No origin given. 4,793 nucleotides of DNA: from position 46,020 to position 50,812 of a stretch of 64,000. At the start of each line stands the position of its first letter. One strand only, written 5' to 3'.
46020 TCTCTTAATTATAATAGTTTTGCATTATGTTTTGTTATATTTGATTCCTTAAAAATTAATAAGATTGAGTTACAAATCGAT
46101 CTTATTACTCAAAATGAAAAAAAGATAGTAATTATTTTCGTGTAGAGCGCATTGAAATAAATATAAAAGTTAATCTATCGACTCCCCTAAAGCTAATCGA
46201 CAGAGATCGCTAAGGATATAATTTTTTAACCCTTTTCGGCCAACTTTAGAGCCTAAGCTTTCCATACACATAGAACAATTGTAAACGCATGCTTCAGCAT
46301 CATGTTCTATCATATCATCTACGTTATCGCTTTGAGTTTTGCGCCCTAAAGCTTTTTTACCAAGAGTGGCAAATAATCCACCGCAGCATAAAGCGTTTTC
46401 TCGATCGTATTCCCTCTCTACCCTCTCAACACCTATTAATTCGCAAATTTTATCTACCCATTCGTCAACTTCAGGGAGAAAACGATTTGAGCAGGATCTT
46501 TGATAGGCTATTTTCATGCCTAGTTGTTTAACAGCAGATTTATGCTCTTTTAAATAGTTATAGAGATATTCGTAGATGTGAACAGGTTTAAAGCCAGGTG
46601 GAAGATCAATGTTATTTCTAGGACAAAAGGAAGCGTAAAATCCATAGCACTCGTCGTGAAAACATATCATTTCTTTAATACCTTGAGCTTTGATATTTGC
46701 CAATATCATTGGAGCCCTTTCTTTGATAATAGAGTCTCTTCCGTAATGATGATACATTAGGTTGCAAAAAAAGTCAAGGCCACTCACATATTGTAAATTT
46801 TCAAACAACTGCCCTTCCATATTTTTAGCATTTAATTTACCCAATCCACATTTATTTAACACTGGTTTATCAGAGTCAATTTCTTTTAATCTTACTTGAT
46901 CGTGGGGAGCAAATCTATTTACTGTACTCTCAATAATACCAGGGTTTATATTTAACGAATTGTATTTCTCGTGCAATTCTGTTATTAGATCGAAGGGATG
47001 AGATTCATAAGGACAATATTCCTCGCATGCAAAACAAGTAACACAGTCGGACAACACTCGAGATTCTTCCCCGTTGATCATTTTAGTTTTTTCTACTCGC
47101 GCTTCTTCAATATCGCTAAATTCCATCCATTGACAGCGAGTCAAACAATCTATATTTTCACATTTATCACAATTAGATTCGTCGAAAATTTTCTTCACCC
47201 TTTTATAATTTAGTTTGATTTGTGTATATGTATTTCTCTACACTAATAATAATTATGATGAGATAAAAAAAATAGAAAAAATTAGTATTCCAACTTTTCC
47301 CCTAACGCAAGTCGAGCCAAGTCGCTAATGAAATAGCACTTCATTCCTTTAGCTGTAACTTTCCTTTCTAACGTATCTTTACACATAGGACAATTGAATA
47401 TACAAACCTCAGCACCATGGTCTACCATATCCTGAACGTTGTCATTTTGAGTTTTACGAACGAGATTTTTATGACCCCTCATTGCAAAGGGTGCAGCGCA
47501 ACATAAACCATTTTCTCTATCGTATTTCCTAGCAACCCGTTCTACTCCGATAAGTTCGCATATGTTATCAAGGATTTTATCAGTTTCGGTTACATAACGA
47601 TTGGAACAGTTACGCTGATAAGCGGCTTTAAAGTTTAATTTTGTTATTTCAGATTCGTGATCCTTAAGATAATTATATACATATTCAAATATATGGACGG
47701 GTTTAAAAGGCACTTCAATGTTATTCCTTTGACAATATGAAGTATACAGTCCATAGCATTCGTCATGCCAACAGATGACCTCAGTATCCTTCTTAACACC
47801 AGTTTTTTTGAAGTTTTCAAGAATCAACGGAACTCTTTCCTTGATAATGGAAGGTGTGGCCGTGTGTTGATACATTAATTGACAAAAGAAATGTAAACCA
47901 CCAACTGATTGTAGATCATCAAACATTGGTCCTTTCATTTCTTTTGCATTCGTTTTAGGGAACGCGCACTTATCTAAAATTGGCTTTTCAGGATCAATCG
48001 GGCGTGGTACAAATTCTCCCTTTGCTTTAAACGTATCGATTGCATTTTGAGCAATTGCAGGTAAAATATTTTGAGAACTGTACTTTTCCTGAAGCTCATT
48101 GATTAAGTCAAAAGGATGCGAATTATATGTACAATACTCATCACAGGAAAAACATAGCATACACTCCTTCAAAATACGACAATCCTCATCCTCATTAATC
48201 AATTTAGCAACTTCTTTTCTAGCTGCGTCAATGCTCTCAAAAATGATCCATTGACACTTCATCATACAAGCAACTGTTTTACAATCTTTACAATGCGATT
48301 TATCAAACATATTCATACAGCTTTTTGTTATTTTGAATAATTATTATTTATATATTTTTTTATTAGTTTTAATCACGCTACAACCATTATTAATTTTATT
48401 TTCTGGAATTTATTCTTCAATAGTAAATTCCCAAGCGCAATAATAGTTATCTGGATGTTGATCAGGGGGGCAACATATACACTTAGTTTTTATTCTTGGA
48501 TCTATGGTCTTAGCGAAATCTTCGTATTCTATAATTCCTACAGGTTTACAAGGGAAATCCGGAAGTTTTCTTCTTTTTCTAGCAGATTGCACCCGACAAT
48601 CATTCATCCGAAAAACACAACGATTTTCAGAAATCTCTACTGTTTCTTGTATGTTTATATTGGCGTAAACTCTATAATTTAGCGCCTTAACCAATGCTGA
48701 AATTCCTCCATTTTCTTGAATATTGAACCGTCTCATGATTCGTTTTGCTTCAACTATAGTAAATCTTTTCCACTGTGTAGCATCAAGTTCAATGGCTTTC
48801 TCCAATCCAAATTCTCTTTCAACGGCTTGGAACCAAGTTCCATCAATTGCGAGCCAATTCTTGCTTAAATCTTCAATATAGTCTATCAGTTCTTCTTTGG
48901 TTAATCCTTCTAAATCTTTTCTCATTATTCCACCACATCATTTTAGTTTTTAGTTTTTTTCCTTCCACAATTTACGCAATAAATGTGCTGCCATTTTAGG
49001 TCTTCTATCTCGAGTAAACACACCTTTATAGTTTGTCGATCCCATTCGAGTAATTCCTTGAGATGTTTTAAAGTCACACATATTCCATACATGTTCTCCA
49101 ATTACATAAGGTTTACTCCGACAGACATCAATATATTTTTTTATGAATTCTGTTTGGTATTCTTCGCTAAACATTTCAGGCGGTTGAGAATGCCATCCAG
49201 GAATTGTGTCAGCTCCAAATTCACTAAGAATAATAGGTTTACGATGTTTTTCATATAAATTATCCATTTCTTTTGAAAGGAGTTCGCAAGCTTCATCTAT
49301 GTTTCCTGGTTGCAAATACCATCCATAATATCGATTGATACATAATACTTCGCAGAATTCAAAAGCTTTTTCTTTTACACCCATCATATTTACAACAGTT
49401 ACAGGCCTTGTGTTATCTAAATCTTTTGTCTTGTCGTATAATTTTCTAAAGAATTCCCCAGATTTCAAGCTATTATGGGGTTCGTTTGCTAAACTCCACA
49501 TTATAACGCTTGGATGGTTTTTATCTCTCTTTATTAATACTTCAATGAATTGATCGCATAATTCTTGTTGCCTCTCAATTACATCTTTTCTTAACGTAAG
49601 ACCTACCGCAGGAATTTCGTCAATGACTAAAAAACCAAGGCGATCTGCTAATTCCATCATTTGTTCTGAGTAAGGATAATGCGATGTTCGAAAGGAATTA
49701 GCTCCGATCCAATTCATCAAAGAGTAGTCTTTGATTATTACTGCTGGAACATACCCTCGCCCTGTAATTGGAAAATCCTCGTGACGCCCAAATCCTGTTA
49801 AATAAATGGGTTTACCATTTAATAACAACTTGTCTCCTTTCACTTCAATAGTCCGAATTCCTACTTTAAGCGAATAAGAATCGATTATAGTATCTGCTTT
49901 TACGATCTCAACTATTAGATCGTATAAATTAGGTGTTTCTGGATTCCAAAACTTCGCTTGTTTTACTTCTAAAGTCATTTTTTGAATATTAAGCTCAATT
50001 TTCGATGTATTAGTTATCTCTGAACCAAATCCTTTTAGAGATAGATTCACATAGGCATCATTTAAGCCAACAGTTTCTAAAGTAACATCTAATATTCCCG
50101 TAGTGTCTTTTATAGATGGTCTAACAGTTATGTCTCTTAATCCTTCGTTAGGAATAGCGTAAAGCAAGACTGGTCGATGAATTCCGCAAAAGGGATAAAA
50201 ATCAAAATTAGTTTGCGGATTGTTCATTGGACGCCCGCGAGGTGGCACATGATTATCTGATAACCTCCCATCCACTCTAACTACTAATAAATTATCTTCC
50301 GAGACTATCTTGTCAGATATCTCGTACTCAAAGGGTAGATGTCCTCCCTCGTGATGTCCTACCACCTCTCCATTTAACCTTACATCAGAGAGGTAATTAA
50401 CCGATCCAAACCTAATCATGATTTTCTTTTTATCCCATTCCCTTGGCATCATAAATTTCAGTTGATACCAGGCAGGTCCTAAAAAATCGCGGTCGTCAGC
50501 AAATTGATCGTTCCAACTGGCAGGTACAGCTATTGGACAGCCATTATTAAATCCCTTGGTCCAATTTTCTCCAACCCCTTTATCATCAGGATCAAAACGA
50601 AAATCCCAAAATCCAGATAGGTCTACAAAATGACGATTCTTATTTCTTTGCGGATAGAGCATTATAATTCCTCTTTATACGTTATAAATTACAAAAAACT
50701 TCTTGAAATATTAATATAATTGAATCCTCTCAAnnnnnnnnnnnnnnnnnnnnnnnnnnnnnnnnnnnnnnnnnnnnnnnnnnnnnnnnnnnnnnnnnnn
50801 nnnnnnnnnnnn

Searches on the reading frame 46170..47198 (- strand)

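Call 75: search_protein_families(library=pfam, proteins=[window:46170-47198:-], max_evalue=0.00001)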
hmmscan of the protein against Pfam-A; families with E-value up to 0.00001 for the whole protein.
window:46170-47198:- (342 aa): 1 family
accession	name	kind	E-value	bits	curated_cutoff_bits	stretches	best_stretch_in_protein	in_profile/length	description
PF02754.22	CCG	-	1.1e-06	29.1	20.6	1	230-314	1-83/85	Cysteine-rich domain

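Call 76: search_protein_families(library=ncbifam, proteins=[window:46170-47198:-], max_evalue=1e-8)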
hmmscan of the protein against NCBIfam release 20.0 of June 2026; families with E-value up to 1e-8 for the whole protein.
window:46170-47198:- (342 aa): 2 families
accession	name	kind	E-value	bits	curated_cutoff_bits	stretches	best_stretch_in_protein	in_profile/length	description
NF045663.1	diclust_near_Sec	equivalog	3.3e-10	38.7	530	0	150-317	465-620/759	pyridine nucleotide-disulfide oxidoreductase/dicluster-binding protein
NF045670.1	quin_L_LdhH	equivalog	2.4e-09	36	800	0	214-317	453-553/706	L-lactate dehydrogenase (quinone) large subunit LdhH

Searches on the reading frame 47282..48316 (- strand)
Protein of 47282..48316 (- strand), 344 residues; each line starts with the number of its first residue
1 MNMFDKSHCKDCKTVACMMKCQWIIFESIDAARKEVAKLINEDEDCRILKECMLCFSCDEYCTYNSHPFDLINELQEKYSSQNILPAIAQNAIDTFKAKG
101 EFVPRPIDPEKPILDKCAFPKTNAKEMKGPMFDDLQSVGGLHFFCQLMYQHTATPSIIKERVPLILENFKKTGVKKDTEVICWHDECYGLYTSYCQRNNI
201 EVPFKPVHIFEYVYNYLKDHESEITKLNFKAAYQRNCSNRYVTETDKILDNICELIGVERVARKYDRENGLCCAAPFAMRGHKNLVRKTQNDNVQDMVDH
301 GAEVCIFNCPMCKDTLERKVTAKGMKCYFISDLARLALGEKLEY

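Call 75: search_protein_families(library=pfam, proteins=[window:47282-48316:-], max_evalue=0.00001)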
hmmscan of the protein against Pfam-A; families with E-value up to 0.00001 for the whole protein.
window:47282-48316:- (344 aa): 1 family
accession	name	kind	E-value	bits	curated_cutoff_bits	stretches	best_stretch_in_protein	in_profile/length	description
PF02754.22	CCG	-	8.3e-06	26.3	20.6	1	232-316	2-84/85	Cysteine-rich domain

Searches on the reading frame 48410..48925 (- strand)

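Call 75: search_protein_families(library=pfam, proteins=[window:48410-48925:-], max_evalue=0.00001)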
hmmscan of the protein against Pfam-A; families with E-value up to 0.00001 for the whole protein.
window:48410-48925:- (171 aa): 1 family
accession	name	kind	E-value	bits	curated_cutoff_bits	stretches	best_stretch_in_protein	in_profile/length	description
PF19620.4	DUF6125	-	6.7e-80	267.3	27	1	8-169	3-164/164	Family of unknown function (DUF6125)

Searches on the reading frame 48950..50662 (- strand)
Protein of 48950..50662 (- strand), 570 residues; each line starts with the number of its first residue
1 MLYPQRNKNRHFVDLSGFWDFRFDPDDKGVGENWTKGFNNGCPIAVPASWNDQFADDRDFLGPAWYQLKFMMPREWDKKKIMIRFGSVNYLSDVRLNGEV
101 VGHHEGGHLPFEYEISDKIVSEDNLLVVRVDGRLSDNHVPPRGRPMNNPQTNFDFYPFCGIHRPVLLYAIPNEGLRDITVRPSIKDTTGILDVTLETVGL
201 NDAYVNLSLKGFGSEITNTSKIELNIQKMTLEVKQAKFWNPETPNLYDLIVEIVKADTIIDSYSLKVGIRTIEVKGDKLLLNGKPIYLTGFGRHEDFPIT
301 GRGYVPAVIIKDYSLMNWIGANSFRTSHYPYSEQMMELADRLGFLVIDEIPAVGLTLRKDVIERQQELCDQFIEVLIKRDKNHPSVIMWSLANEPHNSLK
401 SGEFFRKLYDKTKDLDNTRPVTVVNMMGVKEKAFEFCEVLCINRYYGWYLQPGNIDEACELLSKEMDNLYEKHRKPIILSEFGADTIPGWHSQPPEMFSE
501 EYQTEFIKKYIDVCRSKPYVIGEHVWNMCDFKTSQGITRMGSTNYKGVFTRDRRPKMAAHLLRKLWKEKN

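Call 75: search_protein_families(library=pfam, proteins=[window:48950-50662:-], max_evalue=0.00001)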
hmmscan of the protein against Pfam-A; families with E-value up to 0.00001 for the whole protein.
window:48950-50662:- (570 aa): 4 families
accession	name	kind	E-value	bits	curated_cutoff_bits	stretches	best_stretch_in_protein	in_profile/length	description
PF02836.23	Glyco_hydro_2_C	-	1.5e-80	271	21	1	272-568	1-299/302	Glycosyl hydrolases family 2, TIM barrel domain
PF02837.24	Glyco_hydro_2_N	-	4.6e-21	75.9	28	1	14-171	3-169/169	Glycosyl hydrolases family 2, sugar binding domain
PF00703.27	Glyco_hydro_2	-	9e-15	55.8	23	1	176-270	4-109/109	Glycosyl hydrolases family 2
PF22666.2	Glyco_hydro_2_N2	-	9.8e-08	32.7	27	1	64-132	50-119/167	Glycosyl hydrolase 2 galactose-binding domain-like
